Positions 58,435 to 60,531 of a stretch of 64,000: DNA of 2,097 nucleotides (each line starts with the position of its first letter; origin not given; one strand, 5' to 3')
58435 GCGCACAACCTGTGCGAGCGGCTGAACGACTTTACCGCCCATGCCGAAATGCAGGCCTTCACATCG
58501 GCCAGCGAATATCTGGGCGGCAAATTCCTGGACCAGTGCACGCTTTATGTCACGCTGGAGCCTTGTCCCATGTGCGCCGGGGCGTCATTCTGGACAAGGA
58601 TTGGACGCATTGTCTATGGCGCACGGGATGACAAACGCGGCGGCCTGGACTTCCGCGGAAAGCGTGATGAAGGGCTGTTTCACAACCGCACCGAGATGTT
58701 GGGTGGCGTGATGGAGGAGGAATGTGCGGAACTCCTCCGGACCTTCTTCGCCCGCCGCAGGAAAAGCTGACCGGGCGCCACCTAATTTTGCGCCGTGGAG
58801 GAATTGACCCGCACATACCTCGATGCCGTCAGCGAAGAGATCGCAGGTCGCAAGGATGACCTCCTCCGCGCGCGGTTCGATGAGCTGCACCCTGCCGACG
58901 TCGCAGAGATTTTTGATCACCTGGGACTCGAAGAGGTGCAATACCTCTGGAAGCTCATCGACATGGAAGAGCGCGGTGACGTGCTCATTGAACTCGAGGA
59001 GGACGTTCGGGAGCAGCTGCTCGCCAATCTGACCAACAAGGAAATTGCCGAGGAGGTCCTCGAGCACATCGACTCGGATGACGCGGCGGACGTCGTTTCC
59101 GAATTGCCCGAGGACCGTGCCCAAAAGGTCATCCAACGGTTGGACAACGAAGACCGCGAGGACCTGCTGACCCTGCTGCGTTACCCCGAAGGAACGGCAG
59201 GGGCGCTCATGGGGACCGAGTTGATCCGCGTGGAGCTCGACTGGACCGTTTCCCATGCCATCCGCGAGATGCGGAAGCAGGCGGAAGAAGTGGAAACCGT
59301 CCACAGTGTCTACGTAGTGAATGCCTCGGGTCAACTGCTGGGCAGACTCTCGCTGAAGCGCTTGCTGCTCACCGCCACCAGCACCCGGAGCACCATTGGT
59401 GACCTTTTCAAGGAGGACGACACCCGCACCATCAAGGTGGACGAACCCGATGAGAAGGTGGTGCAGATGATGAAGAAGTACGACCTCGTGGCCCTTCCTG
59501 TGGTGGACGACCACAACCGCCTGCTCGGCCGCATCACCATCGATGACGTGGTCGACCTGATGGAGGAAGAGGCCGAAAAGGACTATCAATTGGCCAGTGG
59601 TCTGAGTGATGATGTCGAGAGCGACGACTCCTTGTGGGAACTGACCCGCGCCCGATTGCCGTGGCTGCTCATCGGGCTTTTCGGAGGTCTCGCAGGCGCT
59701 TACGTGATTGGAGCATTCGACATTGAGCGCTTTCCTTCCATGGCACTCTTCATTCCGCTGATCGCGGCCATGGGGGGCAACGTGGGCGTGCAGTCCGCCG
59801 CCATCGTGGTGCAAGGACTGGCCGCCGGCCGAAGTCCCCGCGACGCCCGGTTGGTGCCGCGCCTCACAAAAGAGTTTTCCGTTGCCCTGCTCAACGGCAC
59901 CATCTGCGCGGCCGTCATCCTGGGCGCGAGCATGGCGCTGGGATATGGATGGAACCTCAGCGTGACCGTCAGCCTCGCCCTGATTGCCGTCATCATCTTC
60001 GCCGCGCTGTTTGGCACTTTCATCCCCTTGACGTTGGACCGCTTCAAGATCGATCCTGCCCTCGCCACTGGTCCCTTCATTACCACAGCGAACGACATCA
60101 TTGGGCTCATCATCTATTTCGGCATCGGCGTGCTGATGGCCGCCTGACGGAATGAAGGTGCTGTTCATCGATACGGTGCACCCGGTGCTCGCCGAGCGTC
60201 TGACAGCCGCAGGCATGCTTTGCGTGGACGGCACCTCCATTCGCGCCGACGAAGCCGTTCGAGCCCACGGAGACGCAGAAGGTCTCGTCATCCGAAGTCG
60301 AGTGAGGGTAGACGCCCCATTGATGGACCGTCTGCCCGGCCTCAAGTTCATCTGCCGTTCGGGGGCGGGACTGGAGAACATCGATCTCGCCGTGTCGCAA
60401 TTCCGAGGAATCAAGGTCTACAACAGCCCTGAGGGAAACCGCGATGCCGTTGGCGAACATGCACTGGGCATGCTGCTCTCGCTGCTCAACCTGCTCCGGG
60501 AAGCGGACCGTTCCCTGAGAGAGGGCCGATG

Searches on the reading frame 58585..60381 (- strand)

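Call 42: search_protein_families(library=pfam, proteins=[window:58585-60381:-], max_evalue=0.01)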
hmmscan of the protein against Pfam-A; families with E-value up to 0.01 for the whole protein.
window:58585-60381:- (598 aa): 0 families

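Call 43: search_protein_families(library=ncbifam, proteins=[window:58585-60381:-], max_evalue=0.1)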
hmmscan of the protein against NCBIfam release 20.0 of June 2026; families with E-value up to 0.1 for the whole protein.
window:58585-60381:- (598 aa): 1 family
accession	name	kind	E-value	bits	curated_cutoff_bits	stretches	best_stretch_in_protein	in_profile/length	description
NF009250.0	PRK12604.1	equivalog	0.042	14.4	100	1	251-276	31-56/84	putative monovalent cation/H+ antiporter subunit F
